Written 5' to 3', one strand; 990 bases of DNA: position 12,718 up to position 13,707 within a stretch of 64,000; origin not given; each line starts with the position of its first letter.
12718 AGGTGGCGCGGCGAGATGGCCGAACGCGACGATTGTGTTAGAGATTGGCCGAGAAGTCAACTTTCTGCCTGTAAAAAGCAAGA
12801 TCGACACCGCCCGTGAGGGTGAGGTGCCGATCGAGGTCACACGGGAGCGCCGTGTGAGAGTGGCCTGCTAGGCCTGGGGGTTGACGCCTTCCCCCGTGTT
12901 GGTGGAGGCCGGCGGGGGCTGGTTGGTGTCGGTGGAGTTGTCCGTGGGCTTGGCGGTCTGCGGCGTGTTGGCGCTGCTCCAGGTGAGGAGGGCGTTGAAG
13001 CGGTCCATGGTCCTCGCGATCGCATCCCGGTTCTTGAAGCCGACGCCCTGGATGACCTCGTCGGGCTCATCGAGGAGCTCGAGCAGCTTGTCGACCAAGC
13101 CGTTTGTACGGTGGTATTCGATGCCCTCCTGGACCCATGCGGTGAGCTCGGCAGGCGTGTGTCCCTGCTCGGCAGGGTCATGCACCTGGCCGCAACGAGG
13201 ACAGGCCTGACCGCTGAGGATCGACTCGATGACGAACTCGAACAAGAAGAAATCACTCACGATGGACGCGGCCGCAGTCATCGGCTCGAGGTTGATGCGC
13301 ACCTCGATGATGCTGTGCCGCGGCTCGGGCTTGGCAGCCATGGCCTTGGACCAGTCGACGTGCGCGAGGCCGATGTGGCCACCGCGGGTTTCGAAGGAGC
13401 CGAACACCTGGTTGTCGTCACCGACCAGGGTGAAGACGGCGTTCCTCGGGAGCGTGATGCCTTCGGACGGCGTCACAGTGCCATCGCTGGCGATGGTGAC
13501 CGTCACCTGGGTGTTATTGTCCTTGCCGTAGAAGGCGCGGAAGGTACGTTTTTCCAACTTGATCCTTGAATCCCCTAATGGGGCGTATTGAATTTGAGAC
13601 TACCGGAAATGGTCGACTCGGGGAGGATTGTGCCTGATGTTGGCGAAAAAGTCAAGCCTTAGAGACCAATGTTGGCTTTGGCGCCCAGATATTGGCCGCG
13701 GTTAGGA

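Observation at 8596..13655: GC-rich array of seven tandem paralogs, each with its own promoter motif, inserted between ftsA and ftsZ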

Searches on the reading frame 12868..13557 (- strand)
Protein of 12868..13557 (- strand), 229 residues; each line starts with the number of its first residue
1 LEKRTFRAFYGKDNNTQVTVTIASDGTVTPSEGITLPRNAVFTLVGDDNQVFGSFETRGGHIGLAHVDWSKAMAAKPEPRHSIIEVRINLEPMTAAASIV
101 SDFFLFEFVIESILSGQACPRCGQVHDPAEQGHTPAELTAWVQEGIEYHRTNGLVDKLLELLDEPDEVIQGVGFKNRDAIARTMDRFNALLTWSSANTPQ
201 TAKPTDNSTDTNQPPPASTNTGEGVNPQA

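Call 5: search_protein_families(library=pfam, proteins=[window:12868-13557:-], max_evalue=1)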
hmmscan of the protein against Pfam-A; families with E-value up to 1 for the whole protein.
window:12868-13557:- (229 aa): 0 families

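Call 6: search_protein_families(library=phrogs, proteins=[window:12868-13557:-], max_evalue=1)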
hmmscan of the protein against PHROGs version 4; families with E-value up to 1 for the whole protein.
window:12868-13557:- (229 aa): 2 families
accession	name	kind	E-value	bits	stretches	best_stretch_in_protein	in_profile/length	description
phrog_16194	-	tail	0.07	14.3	1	15-74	43-99/109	tail protein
phrog_6804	-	unknown function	0.11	12.8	1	145-199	168-222/275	-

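Call 9: search_protein_families(library=ncbifam, proteins=[window:12868-13557:-], max_evalue=1)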
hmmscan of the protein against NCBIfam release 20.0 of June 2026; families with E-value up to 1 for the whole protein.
window:12868-13557:- (229 aa): 0 families

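Call 10: search_protein_families(library=padloc, proteins=[window:12868-13557:-], max_evalue=1)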
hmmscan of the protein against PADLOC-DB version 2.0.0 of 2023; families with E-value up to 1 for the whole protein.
window:12868-13557:- (229 aa): 0 families

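Call 19: search_protein_representatives(alignment_id=A1)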
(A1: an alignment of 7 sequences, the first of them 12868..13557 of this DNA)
Query: 7 sequences, 218 profile positions. Proteins with E-value up to 0.001 (for the whole library): 43; up to 1e-10: 22; up to 1e-30: 5. The best 43 are listed.
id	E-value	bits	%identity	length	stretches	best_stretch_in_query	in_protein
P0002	4.0e-80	285.0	-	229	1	1-218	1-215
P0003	1.0e-77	277.1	-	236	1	6-218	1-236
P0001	1.1e-72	260.6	-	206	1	6-210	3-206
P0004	4.2e-71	255.5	-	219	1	1-218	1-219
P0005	2.5e-68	246.4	-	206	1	1-210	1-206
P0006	2.9e-26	108.9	-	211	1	7-211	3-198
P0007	3.5e-26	108.6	-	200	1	6-203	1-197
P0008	6.7e-25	104.4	-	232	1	21-218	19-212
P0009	1.3e-22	96.9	-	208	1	6-210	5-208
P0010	5.2e-22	95.0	-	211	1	7-211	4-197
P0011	1.2e-18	84.0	-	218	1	16-203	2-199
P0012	7.9e-17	78.0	-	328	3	105-203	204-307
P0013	2.4e-16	76.5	-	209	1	17-201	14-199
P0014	3.6e-15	72.6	-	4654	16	23-63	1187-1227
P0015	2.0e-14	70.2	-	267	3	11-61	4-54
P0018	6.7e-14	68.5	-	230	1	9-218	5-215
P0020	4.7e-12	62.4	-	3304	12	16-50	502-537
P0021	3.6e-11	59.5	-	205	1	10-211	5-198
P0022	1.0e-10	58.0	-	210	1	11-195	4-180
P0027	5.9e-08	49.0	-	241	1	9-197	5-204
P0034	1.8e-05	40.9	-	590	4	10-50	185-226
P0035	1.9e-04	37.5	-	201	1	9-197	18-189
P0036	2.2e-04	37.4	-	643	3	11-51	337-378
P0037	2.9e-04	37.0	-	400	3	20-72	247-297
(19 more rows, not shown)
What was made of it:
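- The profile search found 43 hits in 1.84e9 representatives (call 19).
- Tried and rejected: The exhaustive profile search was the one that worked (call 19).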

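Call 24: find_encoding_contigs(protein=P0021, flank=10000, max_places=3)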
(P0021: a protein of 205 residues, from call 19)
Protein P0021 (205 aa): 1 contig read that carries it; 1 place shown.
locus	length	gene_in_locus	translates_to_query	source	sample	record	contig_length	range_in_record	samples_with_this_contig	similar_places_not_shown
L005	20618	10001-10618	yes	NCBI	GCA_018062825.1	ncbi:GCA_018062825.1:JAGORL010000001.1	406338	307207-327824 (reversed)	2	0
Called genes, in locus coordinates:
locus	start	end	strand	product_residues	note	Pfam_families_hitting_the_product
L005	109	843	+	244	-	PF00657:Lipase_GDSL, PF13472:Lipase_GDSL_2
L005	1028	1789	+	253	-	PF00376:MerR, PF13411:MerR_1, PF07739:TipAS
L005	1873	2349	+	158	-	PF08327:AHSA1 (weak)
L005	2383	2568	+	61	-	-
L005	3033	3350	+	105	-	PF13376:OmdA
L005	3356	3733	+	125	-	PF09966:DUF2200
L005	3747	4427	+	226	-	PF01814:Hemerythrin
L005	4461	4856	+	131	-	PF07883:Cupin_2, PF02311:AraC_binding (weak)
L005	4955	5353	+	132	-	-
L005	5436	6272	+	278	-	PF02485:Branch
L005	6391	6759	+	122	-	PF08818:DUF1801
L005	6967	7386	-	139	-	-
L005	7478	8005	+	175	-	PF01035:DNA_binding_1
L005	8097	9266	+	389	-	PF01436:NHL (faint)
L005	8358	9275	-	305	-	-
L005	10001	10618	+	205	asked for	-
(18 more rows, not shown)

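Call 32: search_protein_families(library=pfam, proteins=[P0020, P0034, P0036, P0037, P0012], max_evalue=0.01)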
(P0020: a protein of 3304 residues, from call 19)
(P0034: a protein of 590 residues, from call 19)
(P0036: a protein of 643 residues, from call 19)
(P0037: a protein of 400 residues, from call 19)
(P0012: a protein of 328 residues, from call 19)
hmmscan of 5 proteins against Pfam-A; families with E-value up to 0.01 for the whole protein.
P0020 (3304 aa): 13 families
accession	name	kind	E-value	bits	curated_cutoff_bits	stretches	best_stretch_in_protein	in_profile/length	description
PF18565.7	Glyco_hydro2_C5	-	3.1e-34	117.4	32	1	1684-1738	6-59/103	Glycoside hydrolase family 2 C-terminal domain 5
PF22352.2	K319L-like_PKD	-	1.7e-15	57.2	27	5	1794-1871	12-84/84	K319L-like, PKD domain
PF22091.2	DUF6941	-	1.7e-14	54.7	27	0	2732-2773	79-118/125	Family of unknown function (DUF6941)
PF10634.15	Iron_transport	-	6.2e-09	36.7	21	0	1527-1553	86-112/150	Fe2+ transport protein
PF18911.6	PKD_4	-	2.1e-08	34.5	27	1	2505-2601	1-85/85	PKD domain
PF09156.16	Anthrax-tox_M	-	2.9e-08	33.9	25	0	1585-1655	130-201/287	Anthrax toxin lethal factor, middle domain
PF08329.16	ChitinaseA_N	-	6e-08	32.9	21.2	0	2564-2622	70-127/133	Chitinase A, N-terminal domain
PF17963.7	Big_9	-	7.1e-07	30.5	23.6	3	1777-1870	3-89/89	Bacterial Ig domain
PF07495.19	Y_Y_Y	-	3.1e-05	24.2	26.6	0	1838-1871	29-64/65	Y_Y_Y domain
PF13895.12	Ig_2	-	0.00014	22.5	27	0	926-958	47-78/79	Immunoglobulin domain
PF07081.18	DUF1349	-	0.00021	21.4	32.4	1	2228-2326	80-178/179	Protein of unknown function (DUF1349)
PF00801.26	PKD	-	0.00031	21.1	23.5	3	2519-2592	9-72/80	PKD domain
PF02369.22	Big_1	-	0.00048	20.6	34.9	1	1680-1758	3-78/93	Bacterial Ig-like domain (group 1)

P0034 (590 aa): 10 families
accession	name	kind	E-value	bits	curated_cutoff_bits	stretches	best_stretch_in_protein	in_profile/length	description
PF18565.7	Glyco_hydro2_C5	-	1.3e-08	35.1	32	1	362-401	16-54/103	Glycoside hydrolase family 2 C-terminal domain 5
PF13927.12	Ig_3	-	3.5e-08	34.3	30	0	198-224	51-77/78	Immunoglobulin domain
PF18981.6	InlK_D3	-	3.6e-07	30.6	25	0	6-34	43-73/75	Internalin K domain (D3/D4)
PF10634.15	Iron_transport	-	1.8e-05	25.5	21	0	504-536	89-121/150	Fe2+ transport protein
PF16403.11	Bact_surface_Ig-like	-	7.3e-05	23.2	27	0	102-120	34-52/71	Bacterial surface protein, Ig-like domain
PF13620.12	CarboxypepD_reg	-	0.00014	22.6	32.3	0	366-448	2-76/82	Carboxypeptidase regulatory-like domain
PF07679.22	I-set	-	0.00031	21.2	23.7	0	207-229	59-81/90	Immunoglobulin I-set domain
PF13895.12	Ig_2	-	0.00085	19.9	27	0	410-441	47-77/79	Immunoglobulin domain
PF10698.15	DUF2505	-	0.0034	18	26.9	0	472-512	79-116/158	Protein of unknown function (DUF2505)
PF03422.21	CBM_6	-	0.007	17.1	28.9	0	179-250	8-76/125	Carbohydrate binding module (family 6)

P0036 (643 aa): 10 families
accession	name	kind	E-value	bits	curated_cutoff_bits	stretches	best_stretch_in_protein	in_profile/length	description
PF13895.12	Ig_2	-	4.3e-06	27.3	27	0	458-489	50-79/79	Immunoglobulin domain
PF22352.2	K319L-like_PKD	-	6.5e-06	26.5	27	1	413-489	13-84/84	K319L-like, PKD domain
PF13927.12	Ig_3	-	1.1e-05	26.3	30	0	347-375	50-77/78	Immunoglobulin domain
PF17963.7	Big_9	-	2.9e-05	25.3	23.6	1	397-488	4-89/89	Bacterial Ig domain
PF18565.7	Glyco_hydro2_C5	-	0.00047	20.4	32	0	316-348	22-53/103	Glycoside hydrolase family 2 C-terminal domain 5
PF03422.21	CBM_6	-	0.00051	20.8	28.9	0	329-391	7-66/125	Carbohydrate binding module (family 6)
PF07679.22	I-set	-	0.00089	19.7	23.7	0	358-389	59-90/90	Immunoglobulin I-set domain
PF13573.12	SprB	-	0.0032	17.5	28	0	342-360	11-29/37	SprB repeat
PF10634.15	Iron_transport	-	0.006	17.2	21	0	145-170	88-113/150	Fe2+ transport protein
PF18981.6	InlK_D3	-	0.0088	16.5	25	0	457-489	42-73/75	Internalin K domain (D3/D4)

P0037 (400 aa): 0 families

P0012 (328 aa): 0 families

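Call 51: find_encoding_contigs(protein=P0009, flank=10000, max_places=3)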
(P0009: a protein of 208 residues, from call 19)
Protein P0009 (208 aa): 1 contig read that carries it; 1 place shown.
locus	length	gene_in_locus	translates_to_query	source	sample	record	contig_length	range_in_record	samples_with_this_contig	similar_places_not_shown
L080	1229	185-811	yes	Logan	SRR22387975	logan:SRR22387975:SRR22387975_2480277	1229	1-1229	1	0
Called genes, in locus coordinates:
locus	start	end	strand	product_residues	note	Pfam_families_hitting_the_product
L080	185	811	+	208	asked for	-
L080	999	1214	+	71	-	-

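Call 52: find_encoding_contigs(protein=P0006, flank=10000, max_places=3)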
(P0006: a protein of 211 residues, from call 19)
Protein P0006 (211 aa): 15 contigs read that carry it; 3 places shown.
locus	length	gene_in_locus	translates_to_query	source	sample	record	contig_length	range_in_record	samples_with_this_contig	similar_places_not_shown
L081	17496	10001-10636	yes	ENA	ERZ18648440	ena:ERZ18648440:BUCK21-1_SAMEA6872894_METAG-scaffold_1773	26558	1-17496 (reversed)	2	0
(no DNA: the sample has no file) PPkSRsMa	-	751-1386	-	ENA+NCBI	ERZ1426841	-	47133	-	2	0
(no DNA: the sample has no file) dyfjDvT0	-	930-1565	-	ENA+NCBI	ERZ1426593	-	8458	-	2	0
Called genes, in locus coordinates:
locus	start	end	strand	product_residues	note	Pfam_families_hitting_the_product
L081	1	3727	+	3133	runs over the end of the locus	PF18895:T4SS_pilin (faint), PF01833:TIG (weak), PF13948:DUF4215 (weak), PF00092:VWA (weak)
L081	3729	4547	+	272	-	PF18884:TSP3_bac (weak)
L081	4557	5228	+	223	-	PF18884:TSP3_bac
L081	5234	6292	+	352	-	-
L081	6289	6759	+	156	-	PF02130:YbeY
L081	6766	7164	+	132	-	PF01219:DAGK_prokar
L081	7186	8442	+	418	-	PF02491:SHS2_FTSA, PF11104:PilM_2 (weak), PF06277:EutA (weak), PF06723:MreB_Mbl, PF14450:FtsA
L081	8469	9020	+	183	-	PF00293:NUDIX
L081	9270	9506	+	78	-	-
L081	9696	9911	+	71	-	-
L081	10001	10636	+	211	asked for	-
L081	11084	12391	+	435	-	PF00091:Tubulin, PF12327:FtsZ_C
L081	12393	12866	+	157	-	PF22811:Zn_ribbon_NrdR, PF03477:ATP-cone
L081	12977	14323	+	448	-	PF00224:PK, PF02887:PK_C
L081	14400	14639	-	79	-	PF18910:DUF5665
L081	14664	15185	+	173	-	PF13238:AAA_18 (weak), PF13671:AAA_33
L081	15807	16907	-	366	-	-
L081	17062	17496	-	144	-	?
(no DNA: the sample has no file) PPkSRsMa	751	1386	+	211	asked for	-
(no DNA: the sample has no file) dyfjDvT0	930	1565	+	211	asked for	-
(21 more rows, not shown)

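Call 54: list_cluster_members(proteins=[P0007, P0008, P0010, P0011, P0012, P0013, P0015, P0018, P0022, P0027])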
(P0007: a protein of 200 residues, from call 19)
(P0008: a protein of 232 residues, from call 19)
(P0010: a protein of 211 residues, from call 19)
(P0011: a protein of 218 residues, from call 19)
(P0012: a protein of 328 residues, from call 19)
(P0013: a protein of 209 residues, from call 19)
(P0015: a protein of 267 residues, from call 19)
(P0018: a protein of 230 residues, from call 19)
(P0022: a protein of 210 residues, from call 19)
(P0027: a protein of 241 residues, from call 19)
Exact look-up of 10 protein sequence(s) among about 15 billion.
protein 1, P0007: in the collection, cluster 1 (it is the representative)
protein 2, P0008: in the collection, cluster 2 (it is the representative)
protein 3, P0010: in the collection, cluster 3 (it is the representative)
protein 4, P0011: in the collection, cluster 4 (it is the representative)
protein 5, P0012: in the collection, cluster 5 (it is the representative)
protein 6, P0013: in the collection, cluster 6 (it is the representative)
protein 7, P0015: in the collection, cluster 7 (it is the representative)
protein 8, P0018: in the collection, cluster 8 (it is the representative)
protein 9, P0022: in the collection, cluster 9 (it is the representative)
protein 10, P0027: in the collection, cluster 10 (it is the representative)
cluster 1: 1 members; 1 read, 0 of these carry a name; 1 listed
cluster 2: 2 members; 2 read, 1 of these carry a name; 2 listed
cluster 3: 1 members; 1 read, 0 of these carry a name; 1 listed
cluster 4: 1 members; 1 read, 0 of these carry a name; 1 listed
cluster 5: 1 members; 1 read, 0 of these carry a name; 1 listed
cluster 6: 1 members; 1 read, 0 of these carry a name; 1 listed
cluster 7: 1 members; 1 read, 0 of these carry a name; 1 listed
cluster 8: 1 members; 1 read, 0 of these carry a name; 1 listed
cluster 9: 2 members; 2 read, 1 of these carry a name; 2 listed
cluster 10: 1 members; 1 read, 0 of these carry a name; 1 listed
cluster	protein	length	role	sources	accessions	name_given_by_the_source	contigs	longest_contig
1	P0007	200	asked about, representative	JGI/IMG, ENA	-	-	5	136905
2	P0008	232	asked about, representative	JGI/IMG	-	hypothetical protein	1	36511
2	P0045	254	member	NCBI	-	-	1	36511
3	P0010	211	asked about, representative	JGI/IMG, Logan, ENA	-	-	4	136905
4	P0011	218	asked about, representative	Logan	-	-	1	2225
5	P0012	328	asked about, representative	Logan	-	-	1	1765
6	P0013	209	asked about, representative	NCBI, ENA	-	-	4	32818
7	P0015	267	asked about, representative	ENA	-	-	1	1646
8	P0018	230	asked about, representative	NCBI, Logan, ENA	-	-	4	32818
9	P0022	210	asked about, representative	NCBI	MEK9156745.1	MAG: hypothetical protein AAB448_01245 [Patescibacteria group bacterium]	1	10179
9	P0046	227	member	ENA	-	-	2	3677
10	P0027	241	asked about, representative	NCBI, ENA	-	-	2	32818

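Call 55: find_encoding_contigs(protein=P0010, flank=10000, max_places=2)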
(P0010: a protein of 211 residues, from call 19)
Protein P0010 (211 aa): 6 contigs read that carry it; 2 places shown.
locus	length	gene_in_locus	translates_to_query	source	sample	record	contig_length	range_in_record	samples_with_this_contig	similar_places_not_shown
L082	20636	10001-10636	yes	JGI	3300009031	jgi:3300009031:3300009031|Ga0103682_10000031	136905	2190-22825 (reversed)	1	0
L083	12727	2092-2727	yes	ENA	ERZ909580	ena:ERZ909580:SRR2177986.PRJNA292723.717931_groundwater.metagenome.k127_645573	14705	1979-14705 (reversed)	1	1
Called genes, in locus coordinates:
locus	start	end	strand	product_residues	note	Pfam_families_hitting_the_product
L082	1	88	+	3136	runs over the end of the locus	PF13205:Big_5 (faint), PF01833:TIG (weak), PF13948:DUF4215 (weak), PF00092:VWA (weak), PF13519:VWA_2 (weak)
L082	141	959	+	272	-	PF18884:TSP3_bac (weak)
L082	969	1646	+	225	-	PF18884:TSP3_bac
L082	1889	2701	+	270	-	PF01789:PsbP (faint)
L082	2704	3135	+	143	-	PF02130:YbeY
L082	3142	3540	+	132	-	PF01219:DAGK_prokar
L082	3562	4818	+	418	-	PF11104:PilM_2 (faint), PF02491:SHS2_FTSA, PF06277:EutA (weak), PF06723:MreB_Mbl, PF14450:FtsA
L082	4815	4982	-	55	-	-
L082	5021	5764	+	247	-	-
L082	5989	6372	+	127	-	-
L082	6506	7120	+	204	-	-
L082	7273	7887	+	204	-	-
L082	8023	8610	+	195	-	-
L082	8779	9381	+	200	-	-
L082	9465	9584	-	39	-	-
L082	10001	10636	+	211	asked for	-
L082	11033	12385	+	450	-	PF00091:Tubulin, PF12327:FtsZ_C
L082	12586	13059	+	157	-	PF22811:Zn_ribbon_NrdR, PF03477:ATP-cone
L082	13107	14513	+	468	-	PF00224:PK, PF02887:PK_C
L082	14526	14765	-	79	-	PF18910:DUF5665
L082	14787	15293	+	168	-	PF13238:AAA_18 (weak), PF13671:AAA_33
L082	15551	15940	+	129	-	-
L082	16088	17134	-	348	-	-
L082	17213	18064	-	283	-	PF03372:Exo_endo_phos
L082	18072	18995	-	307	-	PF00903:Glyoxalase (faint), PF06983:3-dmu-9_3-mt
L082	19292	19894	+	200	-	-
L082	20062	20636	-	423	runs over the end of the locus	-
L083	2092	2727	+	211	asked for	-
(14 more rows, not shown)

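Call 56: find_encoding_contigs(protein=P0018, flank=10000, max_places=2)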
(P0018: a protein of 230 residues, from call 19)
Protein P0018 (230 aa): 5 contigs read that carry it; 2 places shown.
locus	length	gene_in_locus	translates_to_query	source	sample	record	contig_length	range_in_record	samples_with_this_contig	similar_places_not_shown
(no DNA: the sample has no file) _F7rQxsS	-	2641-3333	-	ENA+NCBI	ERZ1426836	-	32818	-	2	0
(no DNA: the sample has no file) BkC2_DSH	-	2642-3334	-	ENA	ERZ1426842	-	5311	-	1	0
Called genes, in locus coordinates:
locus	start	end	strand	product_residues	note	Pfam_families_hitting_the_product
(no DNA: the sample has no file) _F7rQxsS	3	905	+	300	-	?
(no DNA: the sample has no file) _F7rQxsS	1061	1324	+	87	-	-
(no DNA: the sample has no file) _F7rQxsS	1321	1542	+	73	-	-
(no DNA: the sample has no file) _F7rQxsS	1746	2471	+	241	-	-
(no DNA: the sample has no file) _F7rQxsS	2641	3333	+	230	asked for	-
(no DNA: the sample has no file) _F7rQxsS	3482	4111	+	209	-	-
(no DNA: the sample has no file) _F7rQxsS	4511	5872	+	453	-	PF00091:Tubulin, PF12327:FtsZ_C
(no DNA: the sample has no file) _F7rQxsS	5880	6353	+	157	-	PF22811:Zn_ribbon_NrdR, PF03477:ATP-cone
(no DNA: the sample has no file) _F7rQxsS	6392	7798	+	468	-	PF00224:PK, PF02887:PK_C (weak)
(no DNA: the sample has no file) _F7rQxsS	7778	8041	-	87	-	PF18910:DUF5665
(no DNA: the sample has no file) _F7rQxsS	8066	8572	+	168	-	PF13238:AAA_18 (weak), PF13671:AAA_33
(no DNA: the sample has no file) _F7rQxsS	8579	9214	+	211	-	PF12686:DUF3800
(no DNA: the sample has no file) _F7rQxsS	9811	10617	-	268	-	PF03372:Exo_endo_phos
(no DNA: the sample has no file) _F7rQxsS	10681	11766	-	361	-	-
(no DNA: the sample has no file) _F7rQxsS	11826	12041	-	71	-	PF04070:DUF378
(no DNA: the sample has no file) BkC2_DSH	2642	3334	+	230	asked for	-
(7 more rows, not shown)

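Call 76: find_encoding_contigs(protein=P0008, flank=8000, max_places=2)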
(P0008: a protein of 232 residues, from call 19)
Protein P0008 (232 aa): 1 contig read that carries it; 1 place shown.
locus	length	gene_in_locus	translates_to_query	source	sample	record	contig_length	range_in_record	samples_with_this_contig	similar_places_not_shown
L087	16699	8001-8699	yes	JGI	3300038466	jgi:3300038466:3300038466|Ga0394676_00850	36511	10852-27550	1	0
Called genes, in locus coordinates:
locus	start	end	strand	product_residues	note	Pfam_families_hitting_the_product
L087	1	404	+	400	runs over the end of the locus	PF13742:tRNA_anti_2, PF01336:tRNA_anti-codon, PF02601:Exonuc_VII_L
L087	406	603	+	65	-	PF02609:Exonuc_VII_S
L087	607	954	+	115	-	PF04020:Phage_holin_4_2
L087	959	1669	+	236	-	PF00696:AA_kinase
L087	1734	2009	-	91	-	-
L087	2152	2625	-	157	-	-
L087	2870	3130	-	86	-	-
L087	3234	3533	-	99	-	-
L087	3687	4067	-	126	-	-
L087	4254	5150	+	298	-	PF25967:RND-MFP_C (weak)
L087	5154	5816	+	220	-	PF00005:ABC_tran, PF02463:SMC_N (faint), PF13304:AAA_21 (faint)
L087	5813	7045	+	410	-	PF12704:MacB_PCD, PF02687:FtsX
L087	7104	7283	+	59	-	-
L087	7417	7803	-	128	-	-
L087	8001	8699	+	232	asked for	-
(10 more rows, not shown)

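Call 77: find_encoding_contigs(protein=P0022, flank=8000, max_places=2)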
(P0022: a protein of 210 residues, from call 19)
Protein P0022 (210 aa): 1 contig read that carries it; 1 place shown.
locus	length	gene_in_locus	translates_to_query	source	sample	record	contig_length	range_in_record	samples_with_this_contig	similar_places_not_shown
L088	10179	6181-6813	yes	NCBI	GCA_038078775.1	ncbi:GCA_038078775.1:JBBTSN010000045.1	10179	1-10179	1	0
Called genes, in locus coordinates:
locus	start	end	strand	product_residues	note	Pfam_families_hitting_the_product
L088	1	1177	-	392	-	PF19077:Big_13 (faint), PF07495:Y_Y_Y (faint), PF22820:TcaA_3rd_4th (faint)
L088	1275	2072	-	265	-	-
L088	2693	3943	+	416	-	PF00070:Pyr_redox (faint), PF00890:FAD_binding_2 (faint), PF01266:DAO (faint), PF03486:HI0933_like, PF07992:Pyr_redox_2, PF13450:NAD_binding_8 (faint), PF13454:NAD_binding_9 (weak), PF22780:HI0933_like_1st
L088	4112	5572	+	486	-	PF00005:ABC_tran, PF02463:SMC_N (faint), PF03193:RsgA_GTPase (faint), PF13401:AAA_22 (faint), PF13476:AAA_23 (faint), PF13555:AAA_29 (faint), PF13304:AAA_21 (faint), PF00005:ABC_tran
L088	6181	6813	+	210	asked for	-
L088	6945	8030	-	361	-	PF14257:DUF4349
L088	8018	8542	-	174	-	PF04542:Sigma70_r2, PF08281:Sigma70_r4_2, PF04545:Sigma70_r4 (weak)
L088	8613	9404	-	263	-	PF14023:Bestrophin-like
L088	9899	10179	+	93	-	PF17773:UPF0176_N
